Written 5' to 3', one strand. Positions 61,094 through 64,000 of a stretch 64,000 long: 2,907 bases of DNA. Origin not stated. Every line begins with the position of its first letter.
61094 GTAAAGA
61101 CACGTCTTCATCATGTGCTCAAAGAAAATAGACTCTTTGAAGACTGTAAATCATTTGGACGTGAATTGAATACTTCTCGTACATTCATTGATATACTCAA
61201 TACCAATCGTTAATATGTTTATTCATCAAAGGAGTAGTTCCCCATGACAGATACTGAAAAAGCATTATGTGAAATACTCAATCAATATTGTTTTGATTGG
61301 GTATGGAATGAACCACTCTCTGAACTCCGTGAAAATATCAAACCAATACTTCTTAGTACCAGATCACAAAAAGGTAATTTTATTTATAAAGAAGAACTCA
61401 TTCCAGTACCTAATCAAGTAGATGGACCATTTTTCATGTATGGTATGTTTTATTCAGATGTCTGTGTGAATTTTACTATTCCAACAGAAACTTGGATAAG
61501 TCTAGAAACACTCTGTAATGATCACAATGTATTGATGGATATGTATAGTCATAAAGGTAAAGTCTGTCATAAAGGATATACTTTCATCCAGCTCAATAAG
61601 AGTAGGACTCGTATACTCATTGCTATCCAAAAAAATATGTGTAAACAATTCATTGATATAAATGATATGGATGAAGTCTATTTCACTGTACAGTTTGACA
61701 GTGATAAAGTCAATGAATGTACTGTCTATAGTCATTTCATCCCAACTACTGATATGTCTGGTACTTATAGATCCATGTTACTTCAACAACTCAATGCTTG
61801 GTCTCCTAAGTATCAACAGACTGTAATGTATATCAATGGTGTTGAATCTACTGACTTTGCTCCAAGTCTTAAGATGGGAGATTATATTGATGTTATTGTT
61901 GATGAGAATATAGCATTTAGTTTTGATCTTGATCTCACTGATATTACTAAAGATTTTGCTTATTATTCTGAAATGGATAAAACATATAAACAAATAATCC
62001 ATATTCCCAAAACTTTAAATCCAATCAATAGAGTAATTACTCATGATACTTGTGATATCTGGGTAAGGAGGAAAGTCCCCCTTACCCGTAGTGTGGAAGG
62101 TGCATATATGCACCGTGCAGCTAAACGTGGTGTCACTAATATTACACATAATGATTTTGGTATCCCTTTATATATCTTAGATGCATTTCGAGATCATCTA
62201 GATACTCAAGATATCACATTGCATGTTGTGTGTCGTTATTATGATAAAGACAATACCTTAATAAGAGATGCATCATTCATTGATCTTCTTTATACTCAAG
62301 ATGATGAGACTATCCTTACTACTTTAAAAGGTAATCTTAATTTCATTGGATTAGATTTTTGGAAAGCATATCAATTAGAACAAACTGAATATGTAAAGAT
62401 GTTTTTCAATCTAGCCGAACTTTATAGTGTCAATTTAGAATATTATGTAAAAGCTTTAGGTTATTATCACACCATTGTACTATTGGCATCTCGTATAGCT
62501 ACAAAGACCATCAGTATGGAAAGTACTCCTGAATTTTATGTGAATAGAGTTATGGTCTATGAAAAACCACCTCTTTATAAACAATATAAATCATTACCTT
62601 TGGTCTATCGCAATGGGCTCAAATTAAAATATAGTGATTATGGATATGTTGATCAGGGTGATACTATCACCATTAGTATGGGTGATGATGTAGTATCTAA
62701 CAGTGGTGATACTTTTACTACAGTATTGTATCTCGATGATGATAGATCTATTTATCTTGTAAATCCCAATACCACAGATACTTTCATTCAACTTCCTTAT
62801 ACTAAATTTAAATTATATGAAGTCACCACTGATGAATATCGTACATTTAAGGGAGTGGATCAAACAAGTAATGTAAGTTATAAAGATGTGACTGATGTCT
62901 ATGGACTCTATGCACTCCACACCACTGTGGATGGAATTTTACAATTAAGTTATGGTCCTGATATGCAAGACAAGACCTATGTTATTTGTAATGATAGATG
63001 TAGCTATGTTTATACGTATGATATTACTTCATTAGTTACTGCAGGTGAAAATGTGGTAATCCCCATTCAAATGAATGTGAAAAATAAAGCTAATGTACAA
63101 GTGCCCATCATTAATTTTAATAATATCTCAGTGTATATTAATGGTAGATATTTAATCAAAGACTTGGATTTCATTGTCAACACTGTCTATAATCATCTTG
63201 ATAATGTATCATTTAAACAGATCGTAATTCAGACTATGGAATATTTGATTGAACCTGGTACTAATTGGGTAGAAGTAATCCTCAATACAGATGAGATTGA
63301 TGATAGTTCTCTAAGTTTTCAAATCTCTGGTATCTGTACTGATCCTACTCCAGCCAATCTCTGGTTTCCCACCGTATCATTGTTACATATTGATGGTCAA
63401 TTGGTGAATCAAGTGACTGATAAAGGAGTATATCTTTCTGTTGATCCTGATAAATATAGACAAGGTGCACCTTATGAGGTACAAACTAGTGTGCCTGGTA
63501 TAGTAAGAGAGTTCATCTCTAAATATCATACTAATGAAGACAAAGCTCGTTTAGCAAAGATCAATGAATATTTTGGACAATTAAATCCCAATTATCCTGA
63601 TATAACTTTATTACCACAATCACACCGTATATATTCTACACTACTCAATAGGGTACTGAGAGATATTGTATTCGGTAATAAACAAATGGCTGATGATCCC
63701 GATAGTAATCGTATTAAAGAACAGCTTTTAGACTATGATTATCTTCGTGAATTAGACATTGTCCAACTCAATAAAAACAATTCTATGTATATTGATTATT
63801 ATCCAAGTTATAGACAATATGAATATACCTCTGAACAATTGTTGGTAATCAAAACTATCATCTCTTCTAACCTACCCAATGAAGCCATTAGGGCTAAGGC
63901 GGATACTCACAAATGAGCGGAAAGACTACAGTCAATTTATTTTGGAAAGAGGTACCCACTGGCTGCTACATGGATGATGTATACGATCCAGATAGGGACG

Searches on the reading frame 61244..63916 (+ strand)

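Call 102: search_protein_families(library=phrogs, proteins=[window:61244-63916:+], max_evalue=0.00001)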
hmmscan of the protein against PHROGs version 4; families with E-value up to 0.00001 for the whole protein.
window:61244-63916:+ (890 aa): 1 family
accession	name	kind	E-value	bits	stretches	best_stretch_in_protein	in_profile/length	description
phrog_3184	-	unknown function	5.4e-52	177.7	1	12-877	5-833/848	-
